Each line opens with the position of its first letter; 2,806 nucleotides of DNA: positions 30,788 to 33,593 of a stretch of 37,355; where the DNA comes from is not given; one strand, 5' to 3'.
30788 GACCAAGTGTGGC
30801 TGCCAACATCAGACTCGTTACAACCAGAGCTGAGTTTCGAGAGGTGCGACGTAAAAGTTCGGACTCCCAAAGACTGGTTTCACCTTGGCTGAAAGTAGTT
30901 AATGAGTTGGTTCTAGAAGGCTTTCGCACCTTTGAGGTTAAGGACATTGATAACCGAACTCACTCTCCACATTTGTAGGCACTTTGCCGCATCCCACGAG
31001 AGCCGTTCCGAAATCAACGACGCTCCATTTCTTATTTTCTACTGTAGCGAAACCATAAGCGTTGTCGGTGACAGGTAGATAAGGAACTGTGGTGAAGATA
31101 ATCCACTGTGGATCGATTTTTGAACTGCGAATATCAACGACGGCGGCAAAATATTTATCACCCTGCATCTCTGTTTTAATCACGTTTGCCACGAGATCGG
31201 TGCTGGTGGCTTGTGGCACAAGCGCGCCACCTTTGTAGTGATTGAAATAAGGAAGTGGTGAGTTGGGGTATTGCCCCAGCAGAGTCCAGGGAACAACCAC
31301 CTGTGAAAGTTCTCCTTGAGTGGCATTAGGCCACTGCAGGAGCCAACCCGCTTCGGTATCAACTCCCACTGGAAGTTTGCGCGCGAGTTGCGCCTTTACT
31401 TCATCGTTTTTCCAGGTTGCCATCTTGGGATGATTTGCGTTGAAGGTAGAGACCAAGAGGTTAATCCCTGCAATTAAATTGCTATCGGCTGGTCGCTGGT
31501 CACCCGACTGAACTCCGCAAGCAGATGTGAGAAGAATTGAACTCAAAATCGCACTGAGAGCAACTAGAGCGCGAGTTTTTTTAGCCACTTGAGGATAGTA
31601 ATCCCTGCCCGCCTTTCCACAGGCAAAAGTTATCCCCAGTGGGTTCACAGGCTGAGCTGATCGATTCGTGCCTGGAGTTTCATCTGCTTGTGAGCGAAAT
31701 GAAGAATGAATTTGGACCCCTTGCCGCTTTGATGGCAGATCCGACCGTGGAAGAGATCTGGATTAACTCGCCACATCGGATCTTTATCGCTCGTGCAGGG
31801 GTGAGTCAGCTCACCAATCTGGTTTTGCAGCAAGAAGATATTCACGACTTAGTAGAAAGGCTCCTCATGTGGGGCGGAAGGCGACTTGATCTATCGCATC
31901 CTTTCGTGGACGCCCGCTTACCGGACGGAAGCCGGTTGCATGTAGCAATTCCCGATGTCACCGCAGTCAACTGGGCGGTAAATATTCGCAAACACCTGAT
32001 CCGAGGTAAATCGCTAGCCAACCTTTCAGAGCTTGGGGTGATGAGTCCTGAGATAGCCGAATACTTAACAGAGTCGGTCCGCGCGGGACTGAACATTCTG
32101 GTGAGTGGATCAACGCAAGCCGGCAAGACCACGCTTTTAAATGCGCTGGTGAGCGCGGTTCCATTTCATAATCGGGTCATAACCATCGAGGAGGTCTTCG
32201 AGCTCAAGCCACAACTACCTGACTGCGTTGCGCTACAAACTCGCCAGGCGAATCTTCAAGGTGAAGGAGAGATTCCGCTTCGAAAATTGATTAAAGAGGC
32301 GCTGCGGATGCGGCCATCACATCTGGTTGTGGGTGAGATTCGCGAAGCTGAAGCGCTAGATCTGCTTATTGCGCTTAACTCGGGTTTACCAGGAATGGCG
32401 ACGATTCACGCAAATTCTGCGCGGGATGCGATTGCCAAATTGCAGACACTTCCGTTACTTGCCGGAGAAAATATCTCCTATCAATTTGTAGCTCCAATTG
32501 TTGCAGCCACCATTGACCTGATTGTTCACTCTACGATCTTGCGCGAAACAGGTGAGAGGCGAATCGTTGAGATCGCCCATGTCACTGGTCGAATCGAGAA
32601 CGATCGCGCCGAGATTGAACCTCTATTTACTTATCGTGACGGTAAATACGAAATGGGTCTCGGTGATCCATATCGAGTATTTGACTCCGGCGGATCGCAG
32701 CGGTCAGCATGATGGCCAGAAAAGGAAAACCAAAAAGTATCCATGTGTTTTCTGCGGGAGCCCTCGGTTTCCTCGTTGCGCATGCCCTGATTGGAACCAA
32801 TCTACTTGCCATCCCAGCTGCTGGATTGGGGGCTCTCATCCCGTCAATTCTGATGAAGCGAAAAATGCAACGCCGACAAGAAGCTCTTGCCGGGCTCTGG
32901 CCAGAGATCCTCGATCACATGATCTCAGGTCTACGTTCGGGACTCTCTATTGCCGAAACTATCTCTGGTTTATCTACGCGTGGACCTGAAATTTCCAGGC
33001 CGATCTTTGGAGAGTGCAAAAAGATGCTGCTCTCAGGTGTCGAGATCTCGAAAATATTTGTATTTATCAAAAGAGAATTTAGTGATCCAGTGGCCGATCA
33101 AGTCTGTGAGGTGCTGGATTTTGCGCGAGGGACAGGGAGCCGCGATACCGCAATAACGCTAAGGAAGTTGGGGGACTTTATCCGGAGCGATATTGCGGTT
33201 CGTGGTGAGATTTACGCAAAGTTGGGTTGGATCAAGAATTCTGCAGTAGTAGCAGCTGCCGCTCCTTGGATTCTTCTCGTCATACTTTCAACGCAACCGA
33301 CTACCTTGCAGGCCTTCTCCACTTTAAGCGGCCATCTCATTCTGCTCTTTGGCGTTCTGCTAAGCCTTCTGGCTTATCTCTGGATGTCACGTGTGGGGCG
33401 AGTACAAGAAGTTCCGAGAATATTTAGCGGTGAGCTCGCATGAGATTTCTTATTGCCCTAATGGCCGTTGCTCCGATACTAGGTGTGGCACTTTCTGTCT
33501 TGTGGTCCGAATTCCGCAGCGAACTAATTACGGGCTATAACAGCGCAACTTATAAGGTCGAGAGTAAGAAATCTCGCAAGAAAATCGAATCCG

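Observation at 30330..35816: Tad/Flp pilus operon with a divergent lipoprotein operon encoding an anchored His-Me finger nuclease: candidate DNA capture/uptake module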

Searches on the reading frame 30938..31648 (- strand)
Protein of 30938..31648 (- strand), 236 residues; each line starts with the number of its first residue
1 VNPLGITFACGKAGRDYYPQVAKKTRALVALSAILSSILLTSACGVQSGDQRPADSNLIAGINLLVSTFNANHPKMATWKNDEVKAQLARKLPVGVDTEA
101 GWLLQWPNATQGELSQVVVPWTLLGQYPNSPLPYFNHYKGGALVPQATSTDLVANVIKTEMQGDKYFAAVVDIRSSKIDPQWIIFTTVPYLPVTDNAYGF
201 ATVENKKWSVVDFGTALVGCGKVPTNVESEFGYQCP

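Call 3: search_protein_families(library=pfam, proteins=[window:30938-31648:-], max_evalue=0.1)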
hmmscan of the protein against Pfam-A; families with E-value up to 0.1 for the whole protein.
window:30938-31648:- (236 aa): 0 families

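Call 4: search_protein_families(library=ncbifam, proteins=[window:30938-31648:-], max_evalue=0.1)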
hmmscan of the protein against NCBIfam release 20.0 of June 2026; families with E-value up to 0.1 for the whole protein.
window:30938-31648:- (236 aa): 0 families

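Call 5: search_protein_families(library=pfam, proteins=[window:30938-31648:-], max_evalue=10)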
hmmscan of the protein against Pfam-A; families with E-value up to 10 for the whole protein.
window:30938-31648:- (236 aa): 1 family
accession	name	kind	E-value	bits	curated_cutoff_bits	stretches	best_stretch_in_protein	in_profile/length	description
PF14357.11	DUF4404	-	0.21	12.7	27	1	47-78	38-69/83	Domain of unknown function (DUF4404)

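Call 11: find_homologous_proteins(query=window:30938-31648:-)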
Query window:30938-31648:- (236 aa): 182 proteins with E <= 0.001 among 722 candidates; the best 120 are listed.
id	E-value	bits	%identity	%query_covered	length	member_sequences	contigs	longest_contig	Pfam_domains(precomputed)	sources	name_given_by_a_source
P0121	2.5e-157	539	100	100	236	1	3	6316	-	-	-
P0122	2.0e-126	438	87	92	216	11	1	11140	-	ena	-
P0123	1.4e-125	436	87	92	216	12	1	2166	-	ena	-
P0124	3.7e-119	414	82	92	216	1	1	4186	-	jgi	jgi:hypothetical protein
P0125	6.8e-117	407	81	92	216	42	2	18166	-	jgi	-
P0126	7.7e-115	400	80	90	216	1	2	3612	-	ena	-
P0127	1.5e-109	383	73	92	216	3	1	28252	-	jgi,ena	jgi:hypothetical protein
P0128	1.3e-108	380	75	92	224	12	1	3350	-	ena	-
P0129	1.4e-108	380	76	92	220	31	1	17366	-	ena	-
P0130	3.1e-108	379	77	91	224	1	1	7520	-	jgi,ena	-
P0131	4.4e-108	378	74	92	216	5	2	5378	-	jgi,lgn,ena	-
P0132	5.8e-108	378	75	94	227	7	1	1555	-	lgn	-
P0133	5.9e-108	378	75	92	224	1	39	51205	-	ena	-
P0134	6.3e-108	378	74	92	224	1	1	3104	-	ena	-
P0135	6.9e-108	378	74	92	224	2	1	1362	-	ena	-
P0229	1.3e-80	288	57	90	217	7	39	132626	-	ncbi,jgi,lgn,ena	jgi:hypothetical protein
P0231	5.7e-80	286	59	89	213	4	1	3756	-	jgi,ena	-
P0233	3.3e-79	284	55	94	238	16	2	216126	-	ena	-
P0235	1.3e-78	282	59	91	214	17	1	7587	-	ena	-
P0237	5.3e-76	273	62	84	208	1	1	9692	-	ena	-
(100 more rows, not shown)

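Call 61: search_solved_structures(query=A4, max_evalue=10, show_alignments=2)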
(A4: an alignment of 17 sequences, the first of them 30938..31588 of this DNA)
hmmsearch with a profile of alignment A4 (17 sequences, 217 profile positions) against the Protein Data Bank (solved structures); distinct sequences matched with E-value up to 10: 0.

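Call 62: find_homologous_proteins(query=A4, max_evalue=0.01)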
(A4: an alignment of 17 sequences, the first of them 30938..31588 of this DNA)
Query A4 (17 sequences) (216 aa, profile of the alignment): 268 proteins with E <= 0.01 among 8000 candidates; the best 120 are listed.
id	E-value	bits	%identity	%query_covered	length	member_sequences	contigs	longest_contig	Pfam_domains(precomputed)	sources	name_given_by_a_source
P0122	2.7e-111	388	88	100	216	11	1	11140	-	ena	-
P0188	5.3e-111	387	70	100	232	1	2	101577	-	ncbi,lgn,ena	-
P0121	6.4e-111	387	100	100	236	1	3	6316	-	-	-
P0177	9.2e-111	386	73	100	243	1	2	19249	-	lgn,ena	-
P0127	1.1e-110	386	74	100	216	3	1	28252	-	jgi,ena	jgi:hypothetical protein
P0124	1.3e-110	386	82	99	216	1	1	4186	-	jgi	jgi:hypothetical protein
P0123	4.0e-110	384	88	100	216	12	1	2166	-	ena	-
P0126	7.2e-110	383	80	100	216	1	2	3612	-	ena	-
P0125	1.5e-109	382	81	99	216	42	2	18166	-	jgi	-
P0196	1.6e-109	382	69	100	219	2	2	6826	-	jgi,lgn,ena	-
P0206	2.0e-109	382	67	99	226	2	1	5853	-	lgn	-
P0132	8.1e-109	380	75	100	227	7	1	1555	-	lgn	-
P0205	8.5e-109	380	68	100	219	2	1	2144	-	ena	-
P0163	1.3e-108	379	70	100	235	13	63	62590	-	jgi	jgi:hypothetical protein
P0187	1.9e-108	379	71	99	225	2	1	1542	-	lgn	-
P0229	2.3e-106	372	56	100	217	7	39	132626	-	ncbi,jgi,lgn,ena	jgi:hypothetical protein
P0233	1.3e-104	366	58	99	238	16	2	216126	-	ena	-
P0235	1.4e-102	360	59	99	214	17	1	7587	-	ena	-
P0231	2.2e-102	359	59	97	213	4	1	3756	-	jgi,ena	-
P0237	1.1e-96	340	62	92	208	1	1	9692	-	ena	-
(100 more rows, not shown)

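Call 63: find_encoding_contigs(protein=P0229, flank=7000, max_places=1)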
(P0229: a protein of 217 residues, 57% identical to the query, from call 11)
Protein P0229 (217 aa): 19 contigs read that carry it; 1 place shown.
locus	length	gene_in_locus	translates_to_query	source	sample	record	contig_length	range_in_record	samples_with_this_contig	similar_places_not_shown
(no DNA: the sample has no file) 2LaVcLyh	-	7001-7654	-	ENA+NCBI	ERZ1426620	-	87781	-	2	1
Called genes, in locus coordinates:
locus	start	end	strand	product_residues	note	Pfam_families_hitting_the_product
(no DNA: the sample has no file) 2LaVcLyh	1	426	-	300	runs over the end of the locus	PF18075:FtsX_ECD, PF02687:FtsX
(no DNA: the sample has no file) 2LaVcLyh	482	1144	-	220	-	PF00005:ABC_tran, PF02463:SMC_N (faint), PF13304:AAA_21 (weak)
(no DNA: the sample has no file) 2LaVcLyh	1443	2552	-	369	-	PF03462:PCRF, PF00472:RF-1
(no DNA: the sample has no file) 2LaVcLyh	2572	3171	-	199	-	-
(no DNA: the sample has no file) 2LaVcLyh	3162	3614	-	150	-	-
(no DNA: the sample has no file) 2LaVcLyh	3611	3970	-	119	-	-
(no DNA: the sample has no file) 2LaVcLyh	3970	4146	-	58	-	-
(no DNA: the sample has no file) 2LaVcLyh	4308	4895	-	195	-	PF00482:T2SSF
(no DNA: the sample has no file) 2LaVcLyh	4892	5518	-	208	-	PF00482:T2SSF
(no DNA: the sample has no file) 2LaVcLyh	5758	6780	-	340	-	PF00437:T2SSE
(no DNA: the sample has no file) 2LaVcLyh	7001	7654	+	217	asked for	-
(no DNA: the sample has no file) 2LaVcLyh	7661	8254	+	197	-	-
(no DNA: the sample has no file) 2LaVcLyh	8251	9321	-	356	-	-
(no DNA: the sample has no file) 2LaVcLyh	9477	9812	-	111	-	PF02482:Ribosomal_S30AE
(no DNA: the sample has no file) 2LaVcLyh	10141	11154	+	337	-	-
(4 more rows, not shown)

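Call 64: find_encoding_contigs(protein=P0233, flank=7000, max_places=1)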
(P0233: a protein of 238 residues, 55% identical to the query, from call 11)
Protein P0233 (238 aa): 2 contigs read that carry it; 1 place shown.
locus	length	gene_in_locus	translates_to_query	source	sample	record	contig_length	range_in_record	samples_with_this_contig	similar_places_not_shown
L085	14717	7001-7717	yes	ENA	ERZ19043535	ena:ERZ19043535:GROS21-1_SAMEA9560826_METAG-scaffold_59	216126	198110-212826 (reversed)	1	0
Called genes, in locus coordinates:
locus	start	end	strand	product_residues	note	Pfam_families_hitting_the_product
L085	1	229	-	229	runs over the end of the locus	PF00005:ABC_tran, PF13304:AAA_21 (faint)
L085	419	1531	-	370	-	PF03462:PCRF, PF00472:RF-1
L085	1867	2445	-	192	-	-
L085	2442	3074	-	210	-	-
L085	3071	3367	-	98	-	-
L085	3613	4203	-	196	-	PF00482:T2SSF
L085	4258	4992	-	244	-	PF00482:T2SSF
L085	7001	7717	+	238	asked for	-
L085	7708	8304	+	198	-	-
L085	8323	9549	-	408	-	-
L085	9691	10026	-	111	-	PF02482:Ribosomal_S30AE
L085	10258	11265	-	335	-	-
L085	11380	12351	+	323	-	PF01061:ABC2_membrane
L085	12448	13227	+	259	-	PF00005:ABC_tran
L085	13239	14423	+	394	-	PF00534:Glycos_transf_1, PF13692:Glyco_trans_1_4, PF13524:Glyco_trans_1_2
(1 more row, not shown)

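Call 65: find_encoding_contigs(protein=P0235, flank=7000, max_places=1)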
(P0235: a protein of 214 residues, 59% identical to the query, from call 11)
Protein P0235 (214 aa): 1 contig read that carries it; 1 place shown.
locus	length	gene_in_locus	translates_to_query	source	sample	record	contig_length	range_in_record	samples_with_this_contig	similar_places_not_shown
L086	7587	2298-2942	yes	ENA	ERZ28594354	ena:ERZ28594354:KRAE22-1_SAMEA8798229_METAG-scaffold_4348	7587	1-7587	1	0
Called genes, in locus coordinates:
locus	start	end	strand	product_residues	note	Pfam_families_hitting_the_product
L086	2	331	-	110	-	?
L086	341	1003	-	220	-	PF00005:ABC_tran, PF13304:AAA_21 (weak)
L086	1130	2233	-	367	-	PF03462:PCRF, PF00472:RF-1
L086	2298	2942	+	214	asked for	-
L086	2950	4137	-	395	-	PF01565:FAD_binding_4, PF04030:ALO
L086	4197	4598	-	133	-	-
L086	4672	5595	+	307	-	PF17773:UPF0176_N, PF00581:Rhodanese (weak), PF12368:Rhodanese_C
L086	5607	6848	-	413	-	PF06081:ArAE_1, PF13515:FUSC_2 (weak)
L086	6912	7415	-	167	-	PF25084:LbH_EIF2B (faint), PF25087:GMPPB_C (faint), PF00132:Hexapep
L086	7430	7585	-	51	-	?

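Call 67: find_encoding_contigs(protein=P0237, flank=7000, max_places=2)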
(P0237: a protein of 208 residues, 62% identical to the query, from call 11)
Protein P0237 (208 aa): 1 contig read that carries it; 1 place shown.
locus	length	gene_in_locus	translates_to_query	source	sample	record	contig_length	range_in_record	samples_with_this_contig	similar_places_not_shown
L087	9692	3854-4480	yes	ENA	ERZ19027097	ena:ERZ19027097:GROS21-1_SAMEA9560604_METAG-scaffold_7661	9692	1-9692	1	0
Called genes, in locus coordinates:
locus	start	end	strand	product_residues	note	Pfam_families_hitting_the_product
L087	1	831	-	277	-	?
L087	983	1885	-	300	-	PF18075:FtsX_ECD, PF02687:FtsX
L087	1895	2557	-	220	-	PF00005:ABC_tran, PF13304:AAA_21 (weak)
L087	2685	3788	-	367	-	PF03462:PCRF, PF00472:RF-1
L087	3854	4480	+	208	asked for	-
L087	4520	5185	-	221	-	PF12587:DUF3761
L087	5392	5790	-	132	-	-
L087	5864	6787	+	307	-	PF17773:UPF0176_N, PF00581:Rhodanese (weak), PF12368:Rhodanese_C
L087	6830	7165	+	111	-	-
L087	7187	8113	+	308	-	-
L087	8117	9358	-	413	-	PF06081:ArAE_1, PF13515:FUSC_2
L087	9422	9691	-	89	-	?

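Call 68: find_encoding_contigs(protein=P0231, flank=7000, max_places=2)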
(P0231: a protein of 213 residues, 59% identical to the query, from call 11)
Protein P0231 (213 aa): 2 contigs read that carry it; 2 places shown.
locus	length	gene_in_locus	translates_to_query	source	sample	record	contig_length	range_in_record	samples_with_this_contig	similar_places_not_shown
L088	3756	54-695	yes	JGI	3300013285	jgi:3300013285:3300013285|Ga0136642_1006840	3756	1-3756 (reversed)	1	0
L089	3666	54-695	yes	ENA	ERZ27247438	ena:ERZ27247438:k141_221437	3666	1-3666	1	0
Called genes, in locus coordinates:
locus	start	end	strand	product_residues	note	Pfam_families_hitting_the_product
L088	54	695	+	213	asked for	-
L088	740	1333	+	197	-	-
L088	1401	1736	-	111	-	PF02482:Ribosomal_S30AE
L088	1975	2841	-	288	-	-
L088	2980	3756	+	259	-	?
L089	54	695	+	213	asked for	-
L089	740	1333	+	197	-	-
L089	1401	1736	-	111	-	PF02482:Ribosomal_S30AE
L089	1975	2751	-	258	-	-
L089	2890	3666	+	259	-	?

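Call 87: search_protein_families(library=phrogs, proteins=[window:30938-31588:-], max_evalue=0.01)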
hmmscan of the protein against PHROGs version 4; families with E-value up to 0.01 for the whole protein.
window:30938-31588:- (216 aa): 0 families

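Call 89: find_related_loci(query=A4, collection=metagenome_contigs, flank=6000)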
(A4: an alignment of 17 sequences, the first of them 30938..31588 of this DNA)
Query A4 (216 aa) in metagenome_contigs; peptide patterns used: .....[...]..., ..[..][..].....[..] (x = any residue, [..] = any of these).
254 stretches matched a pattern; 158 encode a relative of the query (tblastn E <= 1e-3); the best 80 are kept; 80 distinct loci.
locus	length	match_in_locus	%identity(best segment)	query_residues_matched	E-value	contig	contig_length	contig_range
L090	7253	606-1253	91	1-216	8e-136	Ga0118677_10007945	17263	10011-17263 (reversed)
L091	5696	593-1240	88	1-216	5e-131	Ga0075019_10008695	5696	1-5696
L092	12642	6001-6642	81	3-216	4e-121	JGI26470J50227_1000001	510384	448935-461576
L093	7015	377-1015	81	4-216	1e-120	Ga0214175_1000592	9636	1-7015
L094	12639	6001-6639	81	4-216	2e-120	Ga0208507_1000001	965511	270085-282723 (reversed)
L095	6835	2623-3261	81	4-216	1e-120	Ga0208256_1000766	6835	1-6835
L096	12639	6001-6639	81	4-216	2e-120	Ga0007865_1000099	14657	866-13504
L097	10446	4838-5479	81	3-216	2e-120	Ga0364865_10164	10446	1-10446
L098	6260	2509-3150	81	3-216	2e-120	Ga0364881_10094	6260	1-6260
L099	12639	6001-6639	81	4-216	2e-120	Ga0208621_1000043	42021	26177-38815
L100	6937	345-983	81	4-216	1e-120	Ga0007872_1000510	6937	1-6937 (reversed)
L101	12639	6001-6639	81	4-216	2e-120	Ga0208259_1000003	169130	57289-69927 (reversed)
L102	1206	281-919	81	4-216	2e-131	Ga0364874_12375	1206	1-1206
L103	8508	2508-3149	80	3-216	9e-120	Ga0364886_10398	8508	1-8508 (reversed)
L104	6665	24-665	80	3-216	9e-120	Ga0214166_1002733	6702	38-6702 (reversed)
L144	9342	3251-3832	65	23-216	2e-85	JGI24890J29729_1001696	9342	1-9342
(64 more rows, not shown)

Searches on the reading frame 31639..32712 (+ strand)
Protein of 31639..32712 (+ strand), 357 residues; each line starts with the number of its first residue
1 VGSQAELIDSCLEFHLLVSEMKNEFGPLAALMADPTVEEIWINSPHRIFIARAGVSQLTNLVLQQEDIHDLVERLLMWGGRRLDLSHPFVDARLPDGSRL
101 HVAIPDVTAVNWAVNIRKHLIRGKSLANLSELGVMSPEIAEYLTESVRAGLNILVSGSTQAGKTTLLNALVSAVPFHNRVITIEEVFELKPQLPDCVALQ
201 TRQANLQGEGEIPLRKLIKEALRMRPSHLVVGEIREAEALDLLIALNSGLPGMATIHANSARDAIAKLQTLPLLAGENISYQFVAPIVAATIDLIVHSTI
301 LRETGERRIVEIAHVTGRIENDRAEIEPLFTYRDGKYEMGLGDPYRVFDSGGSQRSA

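Call 3: search_protein_families(library=pfam, proteins=[window:31639-32712:+], max_evalue=0.1)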
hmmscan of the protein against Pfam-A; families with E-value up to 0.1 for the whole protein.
window:31639-32712:+ (357 aa): 7 families
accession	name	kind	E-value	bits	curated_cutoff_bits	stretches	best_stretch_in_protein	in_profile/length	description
PF00437.27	T2SSE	-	8.4e-38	130.4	24.9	1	23-300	3-277/370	Type II/IV secretion system protein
PF01580.24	FtsK_SpoIIIE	-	0.0052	16.7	24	1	149-173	39-62/221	FtsK/SpoIIIE family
PF13191.12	AAA_16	-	0.014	16.3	32.6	1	145-188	17-61/167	AAA ATPase domain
PF13555.12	AAA_29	-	0.017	15.3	27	1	149-171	22-43/61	P-loop containing region of AAA domain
PF02367.23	TsaE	-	0.031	14.7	26.6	1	138-178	9-49/128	Threonylcarbamoyl adenosine biosynthesis protein TsaE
PF00350.29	Dynamin_N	-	0.054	14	27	1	153-173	1-21/168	Dynamin family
PF13401.12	AAA_22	-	0.095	13.5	27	0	152-184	7-40/130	AAA domain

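Call 4: search_protein_families(library=ncbifam, proteins=[window:31639-32712:+], max_evalue=0.1)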
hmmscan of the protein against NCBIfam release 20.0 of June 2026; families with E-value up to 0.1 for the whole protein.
window:31639-32712:+ (357 aa): 27 families (the best 25 are shown)
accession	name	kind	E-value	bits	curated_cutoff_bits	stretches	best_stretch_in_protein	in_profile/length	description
TIGR03819.1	heli_sec_ATPase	hypoth_equivalog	6.4e-75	252.4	373.15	1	17-313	44-339/340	TadA family conjugal transfer-associated ATPase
TIGR02788.1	VirB11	equivalog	2.3e-51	174.6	249.95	2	138-313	132-307/308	P-type DNA transfer ATPase VirB11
TIGR02782.1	TrbB_P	equivalog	1.2e-48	166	304.55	1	26-317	11-295/303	P-type conjugative transfer ATPase TrbB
NF058587.1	archaellum_moto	equivalog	2.3e-43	148.8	550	1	23-320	145-438/527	archaellum flagellar ATPase motor FlaI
NF010469.0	PRK13894.1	subfamily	1.5e-41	142.8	508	1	24-318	22-310/320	conjugal transfer ATPase TrbB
NF010407.0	PRK13833.1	subfamily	4.7e-35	121.6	499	1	17-320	10-305/323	conjugal transfer protein TrbB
NF010475.0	PRK13900.1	equivalog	4.7e-35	121.2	389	2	135-315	145-325/333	type IV secretion system ATPase VirB11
NF053672.1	bindosome_BasE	exception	9.2e-32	110.4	1000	1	25-332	138-441/512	bindosome assembly system ATPase subunit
NF010425.0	PRK13851.1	equivalog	8.1e-30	103.8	461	2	138-298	150-312/344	type IV secretion system protein VirB11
NF041000.1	ATPase_ComGA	equivalog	1.3e-17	63.7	300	1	146-272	123-246/267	competence type IV pilus ATPase ComGA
TIGR01420.1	pilT_fam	subfamily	3.3e-13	49.6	319.1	1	124-289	100-261/343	PilT/PilU family type 4a pilus ATPase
TIGR02525.1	plasmid_TraJ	equivalog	4.1e-09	35.9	368.3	1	148-283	148-285/372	plasmid transfer ATPase TraJ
TIGR02533.1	type_II_gspE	equivalog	4.3e-09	35.6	630.25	1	122-269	215-357/486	type II secretion system ATPase GspE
NF007755.0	PRK10436.1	equivalog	1e-08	34.3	617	1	128-272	197-336/465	type II secretion system protein GspE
NF053534.1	T4PilAsmATPsTfpB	equivalog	1.8e-07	29.9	850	1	128-271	314-452/584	type IV pilus assembly ATPase TfpB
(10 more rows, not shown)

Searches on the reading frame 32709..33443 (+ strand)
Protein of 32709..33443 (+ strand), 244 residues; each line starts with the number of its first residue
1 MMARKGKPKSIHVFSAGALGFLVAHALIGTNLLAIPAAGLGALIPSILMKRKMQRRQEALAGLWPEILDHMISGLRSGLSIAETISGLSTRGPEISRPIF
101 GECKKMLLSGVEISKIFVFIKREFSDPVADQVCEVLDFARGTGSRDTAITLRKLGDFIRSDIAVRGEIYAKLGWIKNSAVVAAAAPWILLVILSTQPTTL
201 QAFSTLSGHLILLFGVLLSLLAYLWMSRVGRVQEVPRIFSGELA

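Call 3: search_protein_families(library=pfam, proteins=[window:32709-33443:+], max_evalue=0.1)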
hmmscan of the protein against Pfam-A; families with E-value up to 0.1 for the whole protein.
window:32709-33443:+ (244 aa): 1 family
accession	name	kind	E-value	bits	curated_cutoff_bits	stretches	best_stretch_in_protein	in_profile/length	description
PF00482.28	T2SSF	-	2.6e-08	34.3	25.2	1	68-193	2-123/125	Type II secretion system (T2SS), protein F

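Call 4: search_protein_families(library=ncbifam, proteins=[window:32709-33443:+], max_evalue=0.1)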
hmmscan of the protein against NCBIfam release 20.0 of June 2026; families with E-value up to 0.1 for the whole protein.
window:32709-33443:+ (244 aa): 0 families
